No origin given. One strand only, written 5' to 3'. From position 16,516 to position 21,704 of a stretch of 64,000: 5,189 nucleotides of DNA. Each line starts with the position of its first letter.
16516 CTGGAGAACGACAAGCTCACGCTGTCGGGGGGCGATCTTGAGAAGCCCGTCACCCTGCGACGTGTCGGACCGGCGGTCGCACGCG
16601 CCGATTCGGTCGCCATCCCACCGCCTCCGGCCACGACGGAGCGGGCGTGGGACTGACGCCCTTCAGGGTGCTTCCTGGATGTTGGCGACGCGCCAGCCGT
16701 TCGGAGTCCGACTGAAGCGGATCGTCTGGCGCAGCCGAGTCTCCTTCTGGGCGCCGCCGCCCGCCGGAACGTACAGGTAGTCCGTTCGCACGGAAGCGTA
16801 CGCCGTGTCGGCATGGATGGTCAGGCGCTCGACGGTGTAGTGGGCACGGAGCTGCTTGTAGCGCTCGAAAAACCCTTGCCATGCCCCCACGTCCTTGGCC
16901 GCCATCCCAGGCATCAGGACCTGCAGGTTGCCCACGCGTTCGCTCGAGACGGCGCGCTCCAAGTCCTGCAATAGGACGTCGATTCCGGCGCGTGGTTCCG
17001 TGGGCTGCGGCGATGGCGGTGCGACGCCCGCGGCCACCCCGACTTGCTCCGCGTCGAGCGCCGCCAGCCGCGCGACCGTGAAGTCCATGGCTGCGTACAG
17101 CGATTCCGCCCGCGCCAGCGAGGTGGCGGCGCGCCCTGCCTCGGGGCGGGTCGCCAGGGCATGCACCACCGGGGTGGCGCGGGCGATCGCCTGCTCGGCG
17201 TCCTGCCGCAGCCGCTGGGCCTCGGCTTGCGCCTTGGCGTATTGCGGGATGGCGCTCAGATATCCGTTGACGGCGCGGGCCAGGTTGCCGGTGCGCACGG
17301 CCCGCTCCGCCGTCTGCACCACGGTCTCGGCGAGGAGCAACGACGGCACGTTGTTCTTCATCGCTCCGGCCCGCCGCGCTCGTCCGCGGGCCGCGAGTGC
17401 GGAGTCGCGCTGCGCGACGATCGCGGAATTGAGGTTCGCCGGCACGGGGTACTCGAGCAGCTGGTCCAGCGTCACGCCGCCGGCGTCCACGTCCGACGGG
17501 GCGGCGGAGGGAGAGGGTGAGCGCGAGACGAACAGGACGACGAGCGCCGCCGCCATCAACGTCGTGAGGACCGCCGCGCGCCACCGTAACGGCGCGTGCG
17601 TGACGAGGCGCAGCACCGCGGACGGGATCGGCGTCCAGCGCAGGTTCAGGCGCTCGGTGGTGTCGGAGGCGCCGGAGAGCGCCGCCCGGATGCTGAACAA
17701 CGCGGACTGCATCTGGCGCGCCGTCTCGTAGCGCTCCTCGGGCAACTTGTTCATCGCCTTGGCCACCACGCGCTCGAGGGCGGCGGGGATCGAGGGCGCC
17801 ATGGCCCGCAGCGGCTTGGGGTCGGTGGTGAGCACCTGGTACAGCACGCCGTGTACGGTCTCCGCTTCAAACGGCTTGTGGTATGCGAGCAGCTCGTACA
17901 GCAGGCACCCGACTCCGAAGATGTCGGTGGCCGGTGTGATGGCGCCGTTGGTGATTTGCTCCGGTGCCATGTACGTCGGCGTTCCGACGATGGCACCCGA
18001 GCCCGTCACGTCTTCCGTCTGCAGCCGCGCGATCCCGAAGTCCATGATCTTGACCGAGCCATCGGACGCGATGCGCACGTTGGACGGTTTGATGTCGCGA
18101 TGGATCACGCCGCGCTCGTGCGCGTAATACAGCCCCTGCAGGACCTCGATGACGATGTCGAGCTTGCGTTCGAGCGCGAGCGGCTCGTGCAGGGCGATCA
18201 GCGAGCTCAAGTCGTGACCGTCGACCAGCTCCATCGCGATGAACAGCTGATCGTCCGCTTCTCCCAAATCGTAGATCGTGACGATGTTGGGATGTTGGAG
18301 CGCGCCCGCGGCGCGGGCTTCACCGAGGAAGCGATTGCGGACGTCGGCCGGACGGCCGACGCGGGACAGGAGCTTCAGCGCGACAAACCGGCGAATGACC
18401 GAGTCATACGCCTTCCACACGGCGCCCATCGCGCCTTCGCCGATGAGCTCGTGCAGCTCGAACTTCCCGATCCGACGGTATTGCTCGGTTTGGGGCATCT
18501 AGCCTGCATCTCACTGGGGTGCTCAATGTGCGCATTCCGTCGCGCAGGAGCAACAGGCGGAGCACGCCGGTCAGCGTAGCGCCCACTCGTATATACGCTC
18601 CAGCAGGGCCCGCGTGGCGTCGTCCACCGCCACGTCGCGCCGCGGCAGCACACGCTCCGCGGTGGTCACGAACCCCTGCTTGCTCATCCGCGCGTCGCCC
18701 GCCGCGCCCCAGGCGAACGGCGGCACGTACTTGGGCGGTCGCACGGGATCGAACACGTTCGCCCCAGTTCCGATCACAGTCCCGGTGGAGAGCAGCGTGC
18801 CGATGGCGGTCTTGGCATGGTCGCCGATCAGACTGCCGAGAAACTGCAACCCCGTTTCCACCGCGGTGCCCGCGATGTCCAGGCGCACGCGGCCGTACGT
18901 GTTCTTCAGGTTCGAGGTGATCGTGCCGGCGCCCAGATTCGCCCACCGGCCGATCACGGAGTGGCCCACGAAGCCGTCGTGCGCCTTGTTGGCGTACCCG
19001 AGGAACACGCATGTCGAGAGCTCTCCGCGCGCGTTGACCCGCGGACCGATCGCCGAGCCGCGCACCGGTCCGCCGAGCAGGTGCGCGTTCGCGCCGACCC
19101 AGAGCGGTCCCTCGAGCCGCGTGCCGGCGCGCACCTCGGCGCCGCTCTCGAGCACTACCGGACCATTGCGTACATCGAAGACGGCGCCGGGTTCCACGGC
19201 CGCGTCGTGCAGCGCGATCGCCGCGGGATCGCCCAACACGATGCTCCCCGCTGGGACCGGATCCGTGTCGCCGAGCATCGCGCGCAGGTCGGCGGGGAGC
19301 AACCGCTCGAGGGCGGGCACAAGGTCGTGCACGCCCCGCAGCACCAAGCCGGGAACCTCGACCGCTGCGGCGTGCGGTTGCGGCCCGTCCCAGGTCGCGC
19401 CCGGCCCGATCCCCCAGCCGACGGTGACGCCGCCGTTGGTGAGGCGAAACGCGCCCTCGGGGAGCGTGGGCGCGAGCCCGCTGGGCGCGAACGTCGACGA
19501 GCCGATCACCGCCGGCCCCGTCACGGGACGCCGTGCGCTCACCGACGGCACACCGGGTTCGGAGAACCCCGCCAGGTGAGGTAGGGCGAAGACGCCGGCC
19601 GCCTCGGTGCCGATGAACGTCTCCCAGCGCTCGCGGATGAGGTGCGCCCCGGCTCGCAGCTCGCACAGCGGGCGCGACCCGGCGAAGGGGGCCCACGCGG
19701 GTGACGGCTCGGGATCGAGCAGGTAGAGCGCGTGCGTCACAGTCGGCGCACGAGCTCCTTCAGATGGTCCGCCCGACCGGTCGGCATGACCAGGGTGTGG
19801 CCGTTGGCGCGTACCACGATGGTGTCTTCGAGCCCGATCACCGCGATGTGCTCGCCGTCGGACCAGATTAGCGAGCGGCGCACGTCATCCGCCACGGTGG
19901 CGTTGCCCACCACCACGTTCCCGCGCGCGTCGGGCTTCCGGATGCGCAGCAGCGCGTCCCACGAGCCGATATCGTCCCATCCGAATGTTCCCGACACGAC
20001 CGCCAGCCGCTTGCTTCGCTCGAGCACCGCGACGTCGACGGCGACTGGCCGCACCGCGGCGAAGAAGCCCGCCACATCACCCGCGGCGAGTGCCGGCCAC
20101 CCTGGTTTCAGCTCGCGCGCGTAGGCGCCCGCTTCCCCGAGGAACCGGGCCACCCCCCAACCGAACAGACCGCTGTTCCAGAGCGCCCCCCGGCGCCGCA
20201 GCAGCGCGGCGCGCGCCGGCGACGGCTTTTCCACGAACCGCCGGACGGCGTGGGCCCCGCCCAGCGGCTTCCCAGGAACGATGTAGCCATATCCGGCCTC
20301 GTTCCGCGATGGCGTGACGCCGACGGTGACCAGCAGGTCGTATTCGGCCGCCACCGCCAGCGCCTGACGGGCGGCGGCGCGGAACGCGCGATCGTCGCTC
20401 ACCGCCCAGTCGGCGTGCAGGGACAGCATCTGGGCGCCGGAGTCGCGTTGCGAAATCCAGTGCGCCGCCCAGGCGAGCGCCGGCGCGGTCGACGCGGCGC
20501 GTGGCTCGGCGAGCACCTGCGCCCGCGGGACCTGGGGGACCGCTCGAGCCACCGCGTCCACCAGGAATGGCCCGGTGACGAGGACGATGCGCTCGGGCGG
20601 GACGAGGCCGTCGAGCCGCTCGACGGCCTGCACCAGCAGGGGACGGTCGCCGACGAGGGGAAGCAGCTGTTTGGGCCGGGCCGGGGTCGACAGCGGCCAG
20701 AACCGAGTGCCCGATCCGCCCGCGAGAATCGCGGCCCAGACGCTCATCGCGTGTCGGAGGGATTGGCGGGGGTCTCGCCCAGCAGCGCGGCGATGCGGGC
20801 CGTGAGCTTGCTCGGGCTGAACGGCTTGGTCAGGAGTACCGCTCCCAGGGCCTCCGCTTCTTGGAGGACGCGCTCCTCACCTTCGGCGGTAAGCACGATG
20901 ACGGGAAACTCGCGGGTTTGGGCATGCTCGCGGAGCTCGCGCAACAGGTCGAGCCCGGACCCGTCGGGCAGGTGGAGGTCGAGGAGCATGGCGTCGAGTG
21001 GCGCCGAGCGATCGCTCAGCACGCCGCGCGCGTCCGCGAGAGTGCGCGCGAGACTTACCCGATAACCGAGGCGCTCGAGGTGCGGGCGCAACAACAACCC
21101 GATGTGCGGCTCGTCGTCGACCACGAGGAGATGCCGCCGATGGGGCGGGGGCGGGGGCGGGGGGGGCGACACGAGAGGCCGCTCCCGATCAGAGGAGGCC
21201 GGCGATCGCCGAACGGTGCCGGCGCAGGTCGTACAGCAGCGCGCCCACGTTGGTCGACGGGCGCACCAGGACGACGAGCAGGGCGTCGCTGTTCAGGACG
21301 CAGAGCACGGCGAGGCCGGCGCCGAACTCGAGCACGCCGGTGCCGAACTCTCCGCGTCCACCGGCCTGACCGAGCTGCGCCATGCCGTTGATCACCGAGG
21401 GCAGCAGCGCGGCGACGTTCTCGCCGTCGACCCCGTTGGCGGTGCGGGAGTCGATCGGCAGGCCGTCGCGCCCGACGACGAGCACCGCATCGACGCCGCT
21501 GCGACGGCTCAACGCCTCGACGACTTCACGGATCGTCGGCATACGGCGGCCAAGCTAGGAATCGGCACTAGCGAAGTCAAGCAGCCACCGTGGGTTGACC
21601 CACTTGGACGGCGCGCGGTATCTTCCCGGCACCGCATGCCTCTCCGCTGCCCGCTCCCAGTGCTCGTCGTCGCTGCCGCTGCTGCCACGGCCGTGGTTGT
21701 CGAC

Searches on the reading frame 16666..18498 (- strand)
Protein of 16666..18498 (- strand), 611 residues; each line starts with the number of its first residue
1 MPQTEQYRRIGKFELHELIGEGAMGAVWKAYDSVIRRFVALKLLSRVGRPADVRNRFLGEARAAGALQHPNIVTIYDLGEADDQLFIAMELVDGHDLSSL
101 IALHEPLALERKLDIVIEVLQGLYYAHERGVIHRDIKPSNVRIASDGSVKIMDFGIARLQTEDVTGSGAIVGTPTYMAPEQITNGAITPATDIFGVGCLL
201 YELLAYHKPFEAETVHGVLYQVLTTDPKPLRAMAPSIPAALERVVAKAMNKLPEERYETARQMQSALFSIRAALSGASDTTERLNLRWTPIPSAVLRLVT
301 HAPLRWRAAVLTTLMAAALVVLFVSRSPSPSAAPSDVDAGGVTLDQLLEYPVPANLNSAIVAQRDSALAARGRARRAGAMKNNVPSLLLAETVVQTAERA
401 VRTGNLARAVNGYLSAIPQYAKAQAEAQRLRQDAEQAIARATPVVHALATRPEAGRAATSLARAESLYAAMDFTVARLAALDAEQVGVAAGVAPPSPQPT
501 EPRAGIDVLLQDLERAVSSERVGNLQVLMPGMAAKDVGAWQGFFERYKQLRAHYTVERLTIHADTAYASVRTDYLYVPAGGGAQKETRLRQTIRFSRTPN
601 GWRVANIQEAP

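Call 45: search_protein_families(library=pfam, proteins=[window:16666-18498:-], max_evalue=0.0001)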
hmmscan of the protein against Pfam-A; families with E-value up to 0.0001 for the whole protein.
window:16666-18498:- (611 aa): 2 families
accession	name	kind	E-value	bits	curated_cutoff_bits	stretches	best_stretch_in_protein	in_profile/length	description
PF00069.31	Pkinase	-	6.8e-52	176.9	31.7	1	13-265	1-260/263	Protein kinase domain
PF07714.23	PK_Tyr_Ser-Thr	-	2.2e-33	116.1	23.1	1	14-258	2-250/258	Protein tyrosine and serine/threonine kinase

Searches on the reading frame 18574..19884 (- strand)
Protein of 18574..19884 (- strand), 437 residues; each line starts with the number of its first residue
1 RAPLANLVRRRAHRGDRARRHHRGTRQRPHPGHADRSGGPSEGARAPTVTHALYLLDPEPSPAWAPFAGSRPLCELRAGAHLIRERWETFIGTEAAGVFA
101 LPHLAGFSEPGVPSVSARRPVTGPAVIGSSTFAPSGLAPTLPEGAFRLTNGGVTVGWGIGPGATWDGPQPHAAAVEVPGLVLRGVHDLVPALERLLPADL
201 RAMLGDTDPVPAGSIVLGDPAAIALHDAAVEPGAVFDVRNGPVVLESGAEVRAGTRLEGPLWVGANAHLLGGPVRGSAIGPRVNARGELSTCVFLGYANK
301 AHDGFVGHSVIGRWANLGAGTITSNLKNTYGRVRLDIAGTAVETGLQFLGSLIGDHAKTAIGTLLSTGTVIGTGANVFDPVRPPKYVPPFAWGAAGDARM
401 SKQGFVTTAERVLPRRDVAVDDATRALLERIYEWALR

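Call 45: search_protein_families(library=pfam, proteins=[window:18574-19884:-], max_evalue=0.0001)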
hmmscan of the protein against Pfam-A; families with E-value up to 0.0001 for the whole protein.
window:18574-19884:- (437 aa): 1 family
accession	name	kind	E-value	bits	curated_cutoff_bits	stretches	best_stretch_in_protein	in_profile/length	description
PF13562.11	NTP_transf_4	-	1.2e-05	25.9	27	1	57-109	5-52/153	Sugar nucleotidyl transferase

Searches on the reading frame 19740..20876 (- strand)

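Call 45: search_protein_families(library=pfam, proteins=[window:19740-20876:-], max_evalue=0.0001)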
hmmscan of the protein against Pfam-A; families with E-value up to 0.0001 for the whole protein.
window:19740-20876:- (379 aa): 3 families
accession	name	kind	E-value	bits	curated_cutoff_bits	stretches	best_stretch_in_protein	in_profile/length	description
PF00483.29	NTP_transferase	-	8.4e-31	107.8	21.2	1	49-314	3-240/245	Nucleotidyl transferase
PF22640.1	ManC_GMP_beta-helix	-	1.1e-08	35.2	27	1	328-379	4-55/55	MannoseP isomerase/GMP-like beta-helix domain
PF12804.13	NTP_transf_3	-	1.3e-08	35.6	27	1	48-172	1-111/160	MobA-like NTP transferase domain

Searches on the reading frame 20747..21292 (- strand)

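Call 45: search_protein_families(library=pfam, proteins=[window:20747-21292:-], max_evalue=0.0001)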
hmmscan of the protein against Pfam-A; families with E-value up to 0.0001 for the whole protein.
window:20747-21292:- (182 aa): 1 family
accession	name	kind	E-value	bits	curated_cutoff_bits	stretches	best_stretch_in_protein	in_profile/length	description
PF00072.30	Response_reg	-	2.7e-20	73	30.2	1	56-167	2-110/111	Response regulator receiver domain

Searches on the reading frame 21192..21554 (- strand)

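Call 45: search_protein_families(library=pfam, proteins=[window:21192-21554:-], max_evalue=0.0001)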
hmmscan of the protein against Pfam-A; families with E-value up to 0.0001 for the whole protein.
window:21192-21554:- (121 aa): 1 family
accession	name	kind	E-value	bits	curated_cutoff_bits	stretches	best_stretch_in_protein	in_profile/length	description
PF03259.23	Robl_LC7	-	8.3e-09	35.5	23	1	9-96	3-90/91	Roadblock/LC7 domain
